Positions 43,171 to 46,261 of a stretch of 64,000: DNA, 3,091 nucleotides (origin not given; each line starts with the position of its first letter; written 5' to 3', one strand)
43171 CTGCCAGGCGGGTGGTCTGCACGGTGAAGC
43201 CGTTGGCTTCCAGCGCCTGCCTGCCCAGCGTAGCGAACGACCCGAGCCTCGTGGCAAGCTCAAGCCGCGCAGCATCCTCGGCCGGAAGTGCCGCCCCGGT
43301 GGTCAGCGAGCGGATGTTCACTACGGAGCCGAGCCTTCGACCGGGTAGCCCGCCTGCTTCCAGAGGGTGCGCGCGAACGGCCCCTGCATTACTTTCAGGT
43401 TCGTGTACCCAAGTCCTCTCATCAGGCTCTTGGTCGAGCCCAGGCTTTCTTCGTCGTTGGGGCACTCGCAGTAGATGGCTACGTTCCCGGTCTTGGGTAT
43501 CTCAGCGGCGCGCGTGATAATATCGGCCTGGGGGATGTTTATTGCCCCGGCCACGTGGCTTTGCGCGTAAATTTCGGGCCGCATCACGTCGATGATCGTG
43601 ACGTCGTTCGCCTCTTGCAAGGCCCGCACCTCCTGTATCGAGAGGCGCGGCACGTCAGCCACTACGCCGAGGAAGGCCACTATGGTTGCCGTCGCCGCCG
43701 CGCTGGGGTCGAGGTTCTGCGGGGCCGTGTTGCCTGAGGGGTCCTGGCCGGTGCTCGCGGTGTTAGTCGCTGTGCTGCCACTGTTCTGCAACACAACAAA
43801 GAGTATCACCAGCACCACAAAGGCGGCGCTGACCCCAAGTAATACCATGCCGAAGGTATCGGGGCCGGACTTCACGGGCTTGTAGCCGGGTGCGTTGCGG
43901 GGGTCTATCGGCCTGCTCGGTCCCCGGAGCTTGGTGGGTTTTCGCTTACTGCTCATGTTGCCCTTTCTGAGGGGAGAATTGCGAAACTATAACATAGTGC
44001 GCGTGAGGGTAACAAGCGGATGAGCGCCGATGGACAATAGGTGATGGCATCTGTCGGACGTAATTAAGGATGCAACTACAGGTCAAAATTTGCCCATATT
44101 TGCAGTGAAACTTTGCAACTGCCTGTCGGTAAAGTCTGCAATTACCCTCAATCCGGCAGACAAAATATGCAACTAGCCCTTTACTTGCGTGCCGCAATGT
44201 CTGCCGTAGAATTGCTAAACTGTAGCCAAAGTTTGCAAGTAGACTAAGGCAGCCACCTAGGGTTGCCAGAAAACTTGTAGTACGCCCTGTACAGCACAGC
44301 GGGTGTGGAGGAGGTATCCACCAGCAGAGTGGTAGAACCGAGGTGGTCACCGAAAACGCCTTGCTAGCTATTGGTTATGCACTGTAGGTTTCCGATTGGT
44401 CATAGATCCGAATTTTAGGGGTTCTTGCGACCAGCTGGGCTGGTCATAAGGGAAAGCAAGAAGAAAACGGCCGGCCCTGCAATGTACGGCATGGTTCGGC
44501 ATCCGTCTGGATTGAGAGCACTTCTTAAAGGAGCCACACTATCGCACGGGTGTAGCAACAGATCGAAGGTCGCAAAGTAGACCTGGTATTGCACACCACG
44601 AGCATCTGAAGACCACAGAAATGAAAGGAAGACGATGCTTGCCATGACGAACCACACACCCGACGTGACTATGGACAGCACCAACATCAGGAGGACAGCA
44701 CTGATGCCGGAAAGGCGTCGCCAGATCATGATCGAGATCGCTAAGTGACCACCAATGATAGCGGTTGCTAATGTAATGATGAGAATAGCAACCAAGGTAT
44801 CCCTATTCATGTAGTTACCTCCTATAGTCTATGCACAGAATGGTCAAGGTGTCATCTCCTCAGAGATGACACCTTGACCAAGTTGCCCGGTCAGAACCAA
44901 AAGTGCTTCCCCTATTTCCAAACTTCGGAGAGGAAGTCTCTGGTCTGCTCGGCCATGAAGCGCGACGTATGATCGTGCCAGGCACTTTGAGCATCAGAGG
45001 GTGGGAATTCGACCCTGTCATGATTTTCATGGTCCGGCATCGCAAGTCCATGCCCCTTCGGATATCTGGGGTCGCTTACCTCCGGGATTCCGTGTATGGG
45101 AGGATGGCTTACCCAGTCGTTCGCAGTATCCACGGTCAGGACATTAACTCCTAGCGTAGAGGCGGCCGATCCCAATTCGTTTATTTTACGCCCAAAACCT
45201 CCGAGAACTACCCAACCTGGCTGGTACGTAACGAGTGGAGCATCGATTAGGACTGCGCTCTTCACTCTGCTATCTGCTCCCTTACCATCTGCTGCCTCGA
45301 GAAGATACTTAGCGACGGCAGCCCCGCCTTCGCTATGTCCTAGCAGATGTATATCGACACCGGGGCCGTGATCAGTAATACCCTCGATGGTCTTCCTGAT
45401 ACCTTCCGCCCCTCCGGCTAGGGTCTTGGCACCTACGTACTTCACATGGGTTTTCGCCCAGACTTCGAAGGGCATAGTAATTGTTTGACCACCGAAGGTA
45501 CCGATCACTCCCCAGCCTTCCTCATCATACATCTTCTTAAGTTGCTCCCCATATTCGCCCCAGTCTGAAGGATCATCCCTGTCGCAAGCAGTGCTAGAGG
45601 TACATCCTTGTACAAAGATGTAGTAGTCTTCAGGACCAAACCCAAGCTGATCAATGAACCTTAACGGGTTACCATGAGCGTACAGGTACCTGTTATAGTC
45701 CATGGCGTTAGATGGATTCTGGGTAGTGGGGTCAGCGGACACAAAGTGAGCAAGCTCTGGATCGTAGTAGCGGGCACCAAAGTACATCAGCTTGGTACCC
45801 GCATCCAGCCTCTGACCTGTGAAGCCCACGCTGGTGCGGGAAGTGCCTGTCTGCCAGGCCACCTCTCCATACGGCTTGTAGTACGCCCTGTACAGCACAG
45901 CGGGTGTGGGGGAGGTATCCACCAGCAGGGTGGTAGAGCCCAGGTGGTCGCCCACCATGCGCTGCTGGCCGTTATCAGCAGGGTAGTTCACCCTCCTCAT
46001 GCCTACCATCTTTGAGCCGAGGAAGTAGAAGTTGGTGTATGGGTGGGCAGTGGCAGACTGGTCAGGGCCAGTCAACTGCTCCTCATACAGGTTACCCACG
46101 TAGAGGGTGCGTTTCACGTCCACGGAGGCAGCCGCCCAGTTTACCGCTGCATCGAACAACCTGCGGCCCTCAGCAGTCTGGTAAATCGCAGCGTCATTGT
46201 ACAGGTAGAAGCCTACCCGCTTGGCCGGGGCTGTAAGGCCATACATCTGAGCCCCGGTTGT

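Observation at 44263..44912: The toxin-immunity junction has a perfect 18-bp hairpin and a displaced RHS core-end remnant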

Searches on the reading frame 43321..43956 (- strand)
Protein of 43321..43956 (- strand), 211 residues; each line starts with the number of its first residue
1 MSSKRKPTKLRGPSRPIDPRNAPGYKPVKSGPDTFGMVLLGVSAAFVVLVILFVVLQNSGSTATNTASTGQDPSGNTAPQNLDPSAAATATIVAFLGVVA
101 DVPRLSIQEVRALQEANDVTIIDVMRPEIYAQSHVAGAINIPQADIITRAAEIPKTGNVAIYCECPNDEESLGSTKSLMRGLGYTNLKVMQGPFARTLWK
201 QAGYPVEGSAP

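Call 10: search_protein_families(library=pfam, proteins=[window:43321-43956:-], max_evalue=0.01)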
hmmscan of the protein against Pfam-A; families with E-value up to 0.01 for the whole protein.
window:43321-43956:- (211 aa): 1 family
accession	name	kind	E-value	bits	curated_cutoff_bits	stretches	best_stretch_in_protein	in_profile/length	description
PF00581.25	Rhodanese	-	5.1e-11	43.3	22.2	1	107-192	2-94/102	Rhodanese-like domain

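Call 14: find_encoding_contigs(protein=window:43321-43956:-, flank=10000, max_places=10)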
Protein window:43321-43956:- (211 aa): 4 contigs read that carry it; 4 places shown.
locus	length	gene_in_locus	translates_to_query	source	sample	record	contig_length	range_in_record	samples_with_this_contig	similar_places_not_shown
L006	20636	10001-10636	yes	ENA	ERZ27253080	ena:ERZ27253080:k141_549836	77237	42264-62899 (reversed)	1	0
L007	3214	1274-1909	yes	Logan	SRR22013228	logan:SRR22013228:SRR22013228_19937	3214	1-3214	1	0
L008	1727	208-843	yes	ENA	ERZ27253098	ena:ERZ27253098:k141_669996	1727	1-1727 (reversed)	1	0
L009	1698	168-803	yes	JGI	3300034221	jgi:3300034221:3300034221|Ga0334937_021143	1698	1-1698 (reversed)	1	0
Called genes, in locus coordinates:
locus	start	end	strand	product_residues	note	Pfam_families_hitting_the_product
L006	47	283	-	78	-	-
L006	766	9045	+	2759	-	PF03534:SpvB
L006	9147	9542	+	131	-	-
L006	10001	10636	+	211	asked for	PF00581:Rhodanese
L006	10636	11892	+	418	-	PF05167:DUF711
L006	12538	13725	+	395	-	PF00005:ABC_tran, PF13304:AAA_21 (faint), PF08352:oligo_HPY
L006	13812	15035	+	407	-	PF00005:ABC_tran, PF08352:oligo_HPY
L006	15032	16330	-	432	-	PF13231:PMT_2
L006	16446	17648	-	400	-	PF13439:Glyco_transf_4, PF13579:Glyco_trans_4_4, PF00534:Glycos_transf_1, PF13692:Glyco_trans_1_4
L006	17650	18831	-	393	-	PF13439:Glyco_transf_4, PF13579:Glyco_trans_4_4, PF13477:Glyco_trans_4_2 (faint), PF20706:GT4-conflict, PF00534:Glycos_transf_1, PF13692:Glyco_trans_1_4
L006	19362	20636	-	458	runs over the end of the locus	PF01943:Polysacc_synt, PF13440:Polysacc_synt_3 (weak), PF03023:MurJ (weak)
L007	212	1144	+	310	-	PF07934:OGG_N, PF00730:HhH-GPD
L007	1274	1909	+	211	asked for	PF00581:Rhodanese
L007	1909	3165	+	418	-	PF05167:DUF711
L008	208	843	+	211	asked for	PF00581:Rhodanese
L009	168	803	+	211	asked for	PF00581:Rhodanese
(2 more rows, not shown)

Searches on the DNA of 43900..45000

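Call 34: search_rna_families(source=window, start=43900, end=45000, threshold=evalue, max_evalue=1)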
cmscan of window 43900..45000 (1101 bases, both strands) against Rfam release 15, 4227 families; matches with E-value up to 1: 6.
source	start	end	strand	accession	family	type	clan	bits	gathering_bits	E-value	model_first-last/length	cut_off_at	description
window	44840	44881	-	RF03912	mir-4659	Gene; miRNA;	-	25.5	92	0.014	1-73/73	no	mir-4659 microRNA precursor family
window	44840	44881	+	RF03912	mir-4659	Gene; miRNA;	-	23.6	92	0.049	1-73/73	no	mir-4659 microRNA precursor family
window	44842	44879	+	RF00639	mir-515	Gene; miRNA;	CL00096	21.2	68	0.28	1-87/87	no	mir-515 microRNA precursor family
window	44841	44880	+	RF01011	mir-605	Gene; miRNA;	-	20.7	98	0.41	18-66/82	no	mir-605 microRNA precursor family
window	44841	44880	+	RF00776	mir-540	Gene; miRNA;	-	20.6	80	0.85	1-67/67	no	mir-540 microRNA precursor family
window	44140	44264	-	RF02110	DLEU2_6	Gene; lncRNA;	-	20.1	60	0.5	1-135/135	no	Deleted in lymphocytic leukemia 2 conserved region 6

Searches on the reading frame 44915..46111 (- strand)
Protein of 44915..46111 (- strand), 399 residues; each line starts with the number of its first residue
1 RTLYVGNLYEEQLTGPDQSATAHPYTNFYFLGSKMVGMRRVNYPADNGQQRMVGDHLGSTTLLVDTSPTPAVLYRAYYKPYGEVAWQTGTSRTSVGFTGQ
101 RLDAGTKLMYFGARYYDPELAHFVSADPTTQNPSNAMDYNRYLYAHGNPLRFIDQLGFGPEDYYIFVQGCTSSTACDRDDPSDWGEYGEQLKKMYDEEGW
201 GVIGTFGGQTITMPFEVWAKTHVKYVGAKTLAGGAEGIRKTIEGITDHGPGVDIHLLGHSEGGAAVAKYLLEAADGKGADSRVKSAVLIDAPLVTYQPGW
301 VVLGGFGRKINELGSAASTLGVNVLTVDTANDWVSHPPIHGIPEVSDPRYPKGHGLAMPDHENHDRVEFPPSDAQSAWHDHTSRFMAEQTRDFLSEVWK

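Call 22: find_homologous_proteins(query=window:44915-46111:-, max_evalue=0.00001)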
Query seq(399 aa) (399 aa): 107 proteins with E <= 0.00001 among 6806 candidates.
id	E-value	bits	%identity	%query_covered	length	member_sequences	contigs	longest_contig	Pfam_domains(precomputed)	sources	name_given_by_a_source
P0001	7.0e-144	498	59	99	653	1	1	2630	PF25023.2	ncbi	-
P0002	3.3e-106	374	54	82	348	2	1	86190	-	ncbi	-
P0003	1.1e-99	353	46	100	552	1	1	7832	PF05593.20,PF25023.2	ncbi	-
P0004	6.5e-84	301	44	100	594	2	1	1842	-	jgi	-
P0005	2.4e-77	279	44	91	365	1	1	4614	-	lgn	-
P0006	3.3e-72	262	42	100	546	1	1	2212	PF05593.20,PF25023.2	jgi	jgi:RHS repeat-associated protein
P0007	2.9e-63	233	48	64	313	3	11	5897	PF25023.2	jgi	jgi:RHS repeat-associated protein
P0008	3.2e-63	233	38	100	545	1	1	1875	PF25023.2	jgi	jgi:RHS repeat-associated protein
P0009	1.3e-61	227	39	87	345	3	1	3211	-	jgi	jgi:RHS repeat-associated protein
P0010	3.8e-56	209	64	40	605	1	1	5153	PF05593.20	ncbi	-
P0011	1.0e-51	195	66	37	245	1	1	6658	-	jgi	jgi:RHS repeat-associated protein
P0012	1.0e-44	172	55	39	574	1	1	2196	-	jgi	jgi:RHS repeat-associated protein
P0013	1.9e-43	167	49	45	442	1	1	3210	-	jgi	jgi:RHS repeat-associated protein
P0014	5.4e-43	166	54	40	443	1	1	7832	PF25023.2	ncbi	-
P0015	1.0e-42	165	55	40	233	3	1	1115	PF25023.2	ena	-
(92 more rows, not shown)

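Call 23: find_encoding_contigs(protein=P0002, flank=10000, max_places=4)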
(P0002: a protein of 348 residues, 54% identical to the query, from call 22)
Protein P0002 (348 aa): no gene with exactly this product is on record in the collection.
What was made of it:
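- Tried and rejected: P0002 was not on record (call 23).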

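Call 24: find_encoding_contigs(protein=P0003, flank=10000, max_places=4)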
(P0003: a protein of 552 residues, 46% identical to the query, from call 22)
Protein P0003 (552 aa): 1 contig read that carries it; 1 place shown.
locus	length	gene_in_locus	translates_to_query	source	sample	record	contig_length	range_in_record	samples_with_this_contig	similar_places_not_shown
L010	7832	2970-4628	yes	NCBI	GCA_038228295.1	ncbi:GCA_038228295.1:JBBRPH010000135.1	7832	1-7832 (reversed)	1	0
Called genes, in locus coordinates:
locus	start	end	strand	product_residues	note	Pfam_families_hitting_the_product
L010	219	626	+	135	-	PF27226:AF_1845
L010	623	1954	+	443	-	PF25023:TEN_YD-shell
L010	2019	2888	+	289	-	PF27226:AF_1845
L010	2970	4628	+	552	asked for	PF05593:RHS_repeat (faint), PF25023:TEN_YD-shell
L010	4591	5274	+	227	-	-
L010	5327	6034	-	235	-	PF00589:Phage_integrase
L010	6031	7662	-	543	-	PF01526:DDE_Tnp_Tn3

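Call 27: list_cluster_members(proteins=[P0002, P0001, P0005, P0009])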
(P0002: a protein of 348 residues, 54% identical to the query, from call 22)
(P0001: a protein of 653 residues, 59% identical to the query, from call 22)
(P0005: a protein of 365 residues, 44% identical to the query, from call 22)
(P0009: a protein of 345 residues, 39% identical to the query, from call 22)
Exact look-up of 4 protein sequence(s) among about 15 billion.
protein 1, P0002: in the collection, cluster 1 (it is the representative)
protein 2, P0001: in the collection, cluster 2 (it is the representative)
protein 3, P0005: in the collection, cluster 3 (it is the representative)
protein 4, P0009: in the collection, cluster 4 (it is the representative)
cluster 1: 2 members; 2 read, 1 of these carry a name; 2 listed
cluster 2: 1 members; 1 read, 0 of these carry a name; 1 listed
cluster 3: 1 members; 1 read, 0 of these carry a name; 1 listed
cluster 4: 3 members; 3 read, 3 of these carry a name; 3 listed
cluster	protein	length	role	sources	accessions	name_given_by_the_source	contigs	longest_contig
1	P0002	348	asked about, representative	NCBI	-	-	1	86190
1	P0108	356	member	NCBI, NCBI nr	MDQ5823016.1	MAG: hypothetical protein M3441_02260 [Chloroflexota bacterium] | hypothetical protein [Chloroflexota bacterium]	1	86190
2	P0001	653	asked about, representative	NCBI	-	-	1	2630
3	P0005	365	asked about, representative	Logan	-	-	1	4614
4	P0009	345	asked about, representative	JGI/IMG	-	RHS repeat-associated protein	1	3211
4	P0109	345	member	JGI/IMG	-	RHS repeat-associated protein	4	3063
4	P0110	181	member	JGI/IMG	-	hypothetical protein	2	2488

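Call 28: find_encoding_contigs(protein=P0108, flank=10000, max_places=4)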
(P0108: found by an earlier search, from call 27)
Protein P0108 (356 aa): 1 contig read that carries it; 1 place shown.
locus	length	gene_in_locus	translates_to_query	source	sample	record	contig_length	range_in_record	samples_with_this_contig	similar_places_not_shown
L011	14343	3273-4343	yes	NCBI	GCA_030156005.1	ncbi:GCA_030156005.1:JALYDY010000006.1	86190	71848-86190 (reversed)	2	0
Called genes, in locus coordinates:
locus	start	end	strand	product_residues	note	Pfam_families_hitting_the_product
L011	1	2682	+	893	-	PF25023:TEN_YD-shell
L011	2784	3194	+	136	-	-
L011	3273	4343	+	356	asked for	-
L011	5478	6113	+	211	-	PF00581:Rhodanese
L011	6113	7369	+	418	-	PF05167:DUF711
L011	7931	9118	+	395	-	PF00005:ABC_tran, PF13304:AAA_21 (faint), PF08352:oligo_HPY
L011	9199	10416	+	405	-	PF00005:ABC_tran, PF08352:oligo_HPY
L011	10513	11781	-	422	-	PF13439:Glyco_transf_4, PF13579:Glyco_trans_4_4, PF00534:Glycos_transf_1, PF13692:Glyco_trans_1_4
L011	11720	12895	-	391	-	PF13439:Glyco_transf_4, PF13579:Glyco_trans_4_4, PF20706:GT4-conflict, PF00534:Glycos_transf_1, PF13692:Glyco_trans_1_4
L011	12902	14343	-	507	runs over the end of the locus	-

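Call 37: find_encoding_contigs(protein=P0005, flank=5000, max_places=3)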
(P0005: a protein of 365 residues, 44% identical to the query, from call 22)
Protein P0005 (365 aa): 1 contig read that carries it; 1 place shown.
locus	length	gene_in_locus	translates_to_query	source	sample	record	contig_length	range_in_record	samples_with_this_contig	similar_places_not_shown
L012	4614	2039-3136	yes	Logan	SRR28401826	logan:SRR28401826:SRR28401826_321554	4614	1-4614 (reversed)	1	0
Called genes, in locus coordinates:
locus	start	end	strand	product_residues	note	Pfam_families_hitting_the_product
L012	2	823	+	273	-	?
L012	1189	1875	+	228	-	-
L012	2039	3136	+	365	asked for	-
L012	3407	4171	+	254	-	-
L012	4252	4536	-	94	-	-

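Call 38: find_encoding_contigs(protein=P0001, flank=5000, max_places=3)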
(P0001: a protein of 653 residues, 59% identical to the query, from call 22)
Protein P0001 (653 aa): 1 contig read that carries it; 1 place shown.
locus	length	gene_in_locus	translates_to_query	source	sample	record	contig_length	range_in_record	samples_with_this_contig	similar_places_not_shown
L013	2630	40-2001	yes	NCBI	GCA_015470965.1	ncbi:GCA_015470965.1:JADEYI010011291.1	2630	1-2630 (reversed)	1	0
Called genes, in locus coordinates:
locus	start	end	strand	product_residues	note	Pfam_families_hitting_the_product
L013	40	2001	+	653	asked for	PF25023:TEN_YD-shell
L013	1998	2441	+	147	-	-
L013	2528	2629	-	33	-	?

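Call 83: find_encoding_contigs(protein=P0009, flank=4000, max_places=3)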
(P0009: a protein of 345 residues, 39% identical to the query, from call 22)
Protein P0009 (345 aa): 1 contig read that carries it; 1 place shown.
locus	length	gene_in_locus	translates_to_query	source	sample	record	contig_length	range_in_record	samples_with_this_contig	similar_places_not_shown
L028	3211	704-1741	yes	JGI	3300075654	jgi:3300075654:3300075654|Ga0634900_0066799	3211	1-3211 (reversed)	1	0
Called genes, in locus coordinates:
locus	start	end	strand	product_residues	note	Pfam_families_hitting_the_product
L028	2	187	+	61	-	?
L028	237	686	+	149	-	PF27226:AF_1845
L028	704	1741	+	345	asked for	-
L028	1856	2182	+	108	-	-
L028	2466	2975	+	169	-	-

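Call 84: find_encoding_contigs(protein=P0006, flank=4000, max_places=3)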
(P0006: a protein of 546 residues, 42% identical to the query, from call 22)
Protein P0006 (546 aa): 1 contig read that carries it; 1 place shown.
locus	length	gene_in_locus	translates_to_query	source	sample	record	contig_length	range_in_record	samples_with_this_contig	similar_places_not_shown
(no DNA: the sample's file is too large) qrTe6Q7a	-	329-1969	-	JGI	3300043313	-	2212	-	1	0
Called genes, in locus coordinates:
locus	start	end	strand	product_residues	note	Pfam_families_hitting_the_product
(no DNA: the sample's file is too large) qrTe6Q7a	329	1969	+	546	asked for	PF05593:RHS_repeat (faint), PF25023:TEN_YD-shell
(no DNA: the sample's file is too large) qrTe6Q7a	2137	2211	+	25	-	?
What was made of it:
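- Tried and rejected: P0006 had no DNA (call 84).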

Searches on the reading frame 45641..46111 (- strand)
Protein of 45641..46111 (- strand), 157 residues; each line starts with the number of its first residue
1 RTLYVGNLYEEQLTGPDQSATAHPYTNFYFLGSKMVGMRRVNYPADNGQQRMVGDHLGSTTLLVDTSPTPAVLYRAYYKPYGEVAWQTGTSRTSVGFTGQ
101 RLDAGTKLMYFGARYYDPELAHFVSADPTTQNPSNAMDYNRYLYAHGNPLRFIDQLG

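Call 63: search_protein_families(library=ncbifam, proteins=[window:45641-46111:-], max_evalue=0.01)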
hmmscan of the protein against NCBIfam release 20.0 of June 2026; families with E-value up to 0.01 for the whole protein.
seq(157 aa): 2 families
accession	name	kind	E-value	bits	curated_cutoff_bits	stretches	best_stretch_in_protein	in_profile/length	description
TIGR03696.1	Rhs_assc_core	domain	2e-22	79.5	32.5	1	78-157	1-75/76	RHS repeat-associated core domain-containing protein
NF041261.1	RHS_core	equivalog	0.0008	17.3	2000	1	72-157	1178-1260/1261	RHS element core protein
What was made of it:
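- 44912..53209 (-): rhs gene, 2765 aa. It has an SpvB-like N-terminal region, YD/RHS repeats, two ~200-aa internal repeat domains, the Rhs core domain and a C-terminal toxin. TIGR03696 at 2e-22 (call 63).
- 45641..45880 (-): Rhs-associated core domain (TIGR03696), running from YKPYGE to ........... It is missing from the stub. Call 63.
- On Rhs polymorphic toxin with displaced orphan module: TIGR03696 at 2e-22, covering YKPYGE...RFIDQLG (call 63).
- Checked: It lies immediately upstream of the Rhs-associated core domain TIGR03696, which starts at YKPYGE (call 63).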
